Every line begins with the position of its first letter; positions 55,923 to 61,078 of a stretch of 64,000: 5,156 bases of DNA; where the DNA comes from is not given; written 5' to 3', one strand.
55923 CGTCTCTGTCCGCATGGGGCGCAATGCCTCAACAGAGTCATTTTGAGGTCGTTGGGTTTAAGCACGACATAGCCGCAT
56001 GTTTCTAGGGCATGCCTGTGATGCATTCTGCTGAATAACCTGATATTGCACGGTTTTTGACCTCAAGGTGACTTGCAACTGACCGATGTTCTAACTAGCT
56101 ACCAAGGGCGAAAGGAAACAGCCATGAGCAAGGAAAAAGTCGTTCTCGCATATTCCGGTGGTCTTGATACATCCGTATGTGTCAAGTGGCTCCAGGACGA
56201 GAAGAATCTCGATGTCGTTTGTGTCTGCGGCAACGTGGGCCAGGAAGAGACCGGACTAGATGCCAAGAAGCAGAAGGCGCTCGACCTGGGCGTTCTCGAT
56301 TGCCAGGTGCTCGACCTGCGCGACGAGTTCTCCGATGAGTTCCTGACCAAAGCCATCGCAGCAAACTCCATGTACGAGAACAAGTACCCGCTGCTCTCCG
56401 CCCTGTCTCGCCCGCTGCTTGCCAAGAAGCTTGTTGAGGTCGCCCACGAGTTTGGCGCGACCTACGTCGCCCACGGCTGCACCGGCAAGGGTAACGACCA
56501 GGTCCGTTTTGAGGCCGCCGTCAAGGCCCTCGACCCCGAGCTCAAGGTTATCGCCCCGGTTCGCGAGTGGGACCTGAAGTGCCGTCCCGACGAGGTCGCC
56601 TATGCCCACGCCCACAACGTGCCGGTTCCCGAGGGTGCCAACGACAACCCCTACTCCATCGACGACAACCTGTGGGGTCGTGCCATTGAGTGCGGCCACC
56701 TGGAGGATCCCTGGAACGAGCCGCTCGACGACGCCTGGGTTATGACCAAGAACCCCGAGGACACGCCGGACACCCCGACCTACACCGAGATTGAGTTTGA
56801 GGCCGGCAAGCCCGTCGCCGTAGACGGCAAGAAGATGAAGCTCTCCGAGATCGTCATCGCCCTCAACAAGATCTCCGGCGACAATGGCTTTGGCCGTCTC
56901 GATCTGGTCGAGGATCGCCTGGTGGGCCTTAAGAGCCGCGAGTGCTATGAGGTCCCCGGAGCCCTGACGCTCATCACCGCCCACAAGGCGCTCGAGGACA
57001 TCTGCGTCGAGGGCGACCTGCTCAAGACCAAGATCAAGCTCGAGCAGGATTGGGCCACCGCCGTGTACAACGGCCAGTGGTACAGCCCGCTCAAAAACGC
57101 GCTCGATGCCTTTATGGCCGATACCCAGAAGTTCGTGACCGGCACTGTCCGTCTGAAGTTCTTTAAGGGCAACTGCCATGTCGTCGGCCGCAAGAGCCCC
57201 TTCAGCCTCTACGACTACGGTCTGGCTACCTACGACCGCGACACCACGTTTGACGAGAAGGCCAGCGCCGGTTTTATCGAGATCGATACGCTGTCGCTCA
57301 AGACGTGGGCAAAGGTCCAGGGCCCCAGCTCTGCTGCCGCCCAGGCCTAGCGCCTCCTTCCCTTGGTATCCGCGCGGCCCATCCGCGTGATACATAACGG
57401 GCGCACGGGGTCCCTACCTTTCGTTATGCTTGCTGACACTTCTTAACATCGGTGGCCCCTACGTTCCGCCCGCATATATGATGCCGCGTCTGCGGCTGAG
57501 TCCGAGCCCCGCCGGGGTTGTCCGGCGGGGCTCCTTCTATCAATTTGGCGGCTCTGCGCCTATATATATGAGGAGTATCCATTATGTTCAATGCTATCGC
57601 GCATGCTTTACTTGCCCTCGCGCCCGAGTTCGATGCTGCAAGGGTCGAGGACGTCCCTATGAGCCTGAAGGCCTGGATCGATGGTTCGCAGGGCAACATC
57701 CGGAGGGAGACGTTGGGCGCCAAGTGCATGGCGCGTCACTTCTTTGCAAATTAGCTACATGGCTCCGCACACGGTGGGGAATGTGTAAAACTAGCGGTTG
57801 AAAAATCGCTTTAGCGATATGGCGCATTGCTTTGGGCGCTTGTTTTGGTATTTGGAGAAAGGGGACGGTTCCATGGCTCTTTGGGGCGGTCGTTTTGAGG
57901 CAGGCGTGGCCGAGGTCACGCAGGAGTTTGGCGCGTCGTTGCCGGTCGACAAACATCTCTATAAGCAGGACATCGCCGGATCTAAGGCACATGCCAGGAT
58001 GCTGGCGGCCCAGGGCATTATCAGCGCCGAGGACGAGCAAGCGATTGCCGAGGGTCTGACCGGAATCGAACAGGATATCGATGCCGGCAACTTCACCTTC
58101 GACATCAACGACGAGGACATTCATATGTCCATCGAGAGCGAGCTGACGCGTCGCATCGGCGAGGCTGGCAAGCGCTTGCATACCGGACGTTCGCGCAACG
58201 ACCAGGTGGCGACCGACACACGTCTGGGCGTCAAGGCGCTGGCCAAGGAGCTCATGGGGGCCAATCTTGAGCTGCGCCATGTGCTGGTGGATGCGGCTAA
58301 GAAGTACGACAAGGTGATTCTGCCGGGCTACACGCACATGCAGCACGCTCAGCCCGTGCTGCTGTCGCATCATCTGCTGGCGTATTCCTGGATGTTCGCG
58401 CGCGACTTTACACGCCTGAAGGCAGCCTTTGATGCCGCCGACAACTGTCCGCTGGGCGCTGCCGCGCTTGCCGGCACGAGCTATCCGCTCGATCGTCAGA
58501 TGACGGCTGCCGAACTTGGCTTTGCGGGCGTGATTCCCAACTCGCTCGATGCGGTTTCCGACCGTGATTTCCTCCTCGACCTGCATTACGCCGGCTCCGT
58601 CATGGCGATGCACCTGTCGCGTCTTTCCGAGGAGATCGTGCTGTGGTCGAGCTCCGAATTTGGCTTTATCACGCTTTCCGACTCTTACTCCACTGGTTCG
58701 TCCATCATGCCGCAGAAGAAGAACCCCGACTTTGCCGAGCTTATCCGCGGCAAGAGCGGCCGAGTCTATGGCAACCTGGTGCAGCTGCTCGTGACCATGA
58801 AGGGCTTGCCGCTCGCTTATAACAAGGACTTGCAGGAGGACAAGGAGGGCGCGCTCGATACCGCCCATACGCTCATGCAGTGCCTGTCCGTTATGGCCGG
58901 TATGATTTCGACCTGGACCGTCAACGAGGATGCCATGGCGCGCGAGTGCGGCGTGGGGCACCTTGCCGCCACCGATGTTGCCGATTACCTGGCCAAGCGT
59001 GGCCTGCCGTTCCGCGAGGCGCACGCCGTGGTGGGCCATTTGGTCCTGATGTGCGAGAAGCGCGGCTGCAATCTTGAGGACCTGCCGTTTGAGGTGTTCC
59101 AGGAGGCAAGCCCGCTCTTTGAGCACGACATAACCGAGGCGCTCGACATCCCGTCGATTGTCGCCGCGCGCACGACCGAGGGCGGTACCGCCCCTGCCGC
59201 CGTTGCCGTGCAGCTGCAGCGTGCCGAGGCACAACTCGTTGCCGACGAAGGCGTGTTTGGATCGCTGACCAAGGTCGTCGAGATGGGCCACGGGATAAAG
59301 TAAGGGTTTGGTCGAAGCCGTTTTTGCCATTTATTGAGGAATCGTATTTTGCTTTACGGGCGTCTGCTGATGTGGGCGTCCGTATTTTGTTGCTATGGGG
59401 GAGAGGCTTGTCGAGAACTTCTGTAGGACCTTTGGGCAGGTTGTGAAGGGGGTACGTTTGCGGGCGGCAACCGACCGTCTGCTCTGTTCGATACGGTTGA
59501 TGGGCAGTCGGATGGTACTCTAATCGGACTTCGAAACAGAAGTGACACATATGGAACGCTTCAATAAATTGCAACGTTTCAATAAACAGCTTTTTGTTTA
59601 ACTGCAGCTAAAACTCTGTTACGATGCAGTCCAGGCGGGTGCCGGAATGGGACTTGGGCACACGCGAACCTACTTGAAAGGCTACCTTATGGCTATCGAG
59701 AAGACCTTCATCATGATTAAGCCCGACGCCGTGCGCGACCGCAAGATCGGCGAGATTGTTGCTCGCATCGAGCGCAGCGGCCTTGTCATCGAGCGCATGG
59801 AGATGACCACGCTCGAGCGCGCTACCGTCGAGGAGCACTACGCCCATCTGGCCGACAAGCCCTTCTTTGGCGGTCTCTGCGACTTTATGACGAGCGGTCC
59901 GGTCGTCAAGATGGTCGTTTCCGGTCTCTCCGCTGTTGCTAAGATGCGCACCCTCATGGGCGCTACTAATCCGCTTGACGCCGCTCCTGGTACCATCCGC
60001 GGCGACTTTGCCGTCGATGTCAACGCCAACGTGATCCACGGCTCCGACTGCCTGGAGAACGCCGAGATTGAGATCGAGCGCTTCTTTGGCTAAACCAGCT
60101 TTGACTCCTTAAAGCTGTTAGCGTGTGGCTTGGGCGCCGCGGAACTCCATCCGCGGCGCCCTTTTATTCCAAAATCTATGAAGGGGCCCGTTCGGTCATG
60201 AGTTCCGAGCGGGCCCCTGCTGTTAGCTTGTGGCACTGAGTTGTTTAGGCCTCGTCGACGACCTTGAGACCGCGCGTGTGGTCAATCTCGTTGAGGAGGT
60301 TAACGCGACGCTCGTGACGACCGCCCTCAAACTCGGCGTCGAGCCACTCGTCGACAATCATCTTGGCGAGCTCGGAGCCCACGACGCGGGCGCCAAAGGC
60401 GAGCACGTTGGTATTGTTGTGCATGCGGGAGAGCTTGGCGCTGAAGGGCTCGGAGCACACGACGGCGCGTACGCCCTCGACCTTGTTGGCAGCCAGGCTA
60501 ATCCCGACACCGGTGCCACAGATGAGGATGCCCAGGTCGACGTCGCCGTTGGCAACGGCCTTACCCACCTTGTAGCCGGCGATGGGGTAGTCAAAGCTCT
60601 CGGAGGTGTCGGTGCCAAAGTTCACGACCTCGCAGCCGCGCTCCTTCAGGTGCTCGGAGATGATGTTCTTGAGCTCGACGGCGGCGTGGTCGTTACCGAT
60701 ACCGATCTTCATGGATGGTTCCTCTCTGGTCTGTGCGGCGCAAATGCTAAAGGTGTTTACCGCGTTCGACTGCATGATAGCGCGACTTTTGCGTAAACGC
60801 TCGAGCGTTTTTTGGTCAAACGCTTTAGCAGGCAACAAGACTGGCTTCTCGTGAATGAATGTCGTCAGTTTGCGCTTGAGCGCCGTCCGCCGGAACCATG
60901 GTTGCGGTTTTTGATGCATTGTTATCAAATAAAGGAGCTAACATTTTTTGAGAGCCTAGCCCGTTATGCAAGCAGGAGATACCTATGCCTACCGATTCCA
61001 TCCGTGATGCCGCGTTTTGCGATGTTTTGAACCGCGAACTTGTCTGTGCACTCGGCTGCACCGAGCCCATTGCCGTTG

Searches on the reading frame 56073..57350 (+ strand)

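Call 47: search_protein_families(library=pfam, proteins=[window:56073-57350:+])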
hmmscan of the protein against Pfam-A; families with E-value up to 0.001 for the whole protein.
window:56073-57350:+ (425 aa): 2 families
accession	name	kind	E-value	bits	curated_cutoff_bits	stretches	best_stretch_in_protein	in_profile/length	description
PF20979.2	Arginosuc_syn_C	-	9.2e-86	287.4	27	1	194-411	1-218/219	Arginosuccinate synthase C-terminal domain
PF00764.25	Arginosuc_synth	-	1.7e-64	217.2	27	1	22-184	1-162/162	Arginosuccinate synthase N-terminal HUP domain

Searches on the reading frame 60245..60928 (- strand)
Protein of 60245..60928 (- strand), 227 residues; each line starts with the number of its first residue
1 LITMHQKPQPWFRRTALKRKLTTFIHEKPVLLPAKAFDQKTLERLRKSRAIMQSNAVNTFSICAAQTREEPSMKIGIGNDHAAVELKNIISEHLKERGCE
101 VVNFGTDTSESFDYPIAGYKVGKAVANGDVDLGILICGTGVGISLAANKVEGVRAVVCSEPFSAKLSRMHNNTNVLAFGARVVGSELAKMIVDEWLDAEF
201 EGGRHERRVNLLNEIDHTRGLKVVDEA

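Call 47: search_protein_families(library=pfam, proteins=[window:60245-60928:-])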
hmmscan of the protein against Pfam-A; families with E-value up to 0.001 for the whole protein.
window:60245-60928:- (227 aa): 2 families
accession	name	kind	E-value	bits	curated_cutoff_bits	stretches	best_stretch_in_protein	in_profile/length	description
PF02502.23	LacAB_rpiB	-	1.4e-57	194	24.7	1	75-210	1-136/138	Ribose/Galactose Isomerase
PF14272.11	Gly_rich_SFCGS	-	0.00053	20.4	27.3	1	117-196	34-112/114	Glycine-rich SFCGS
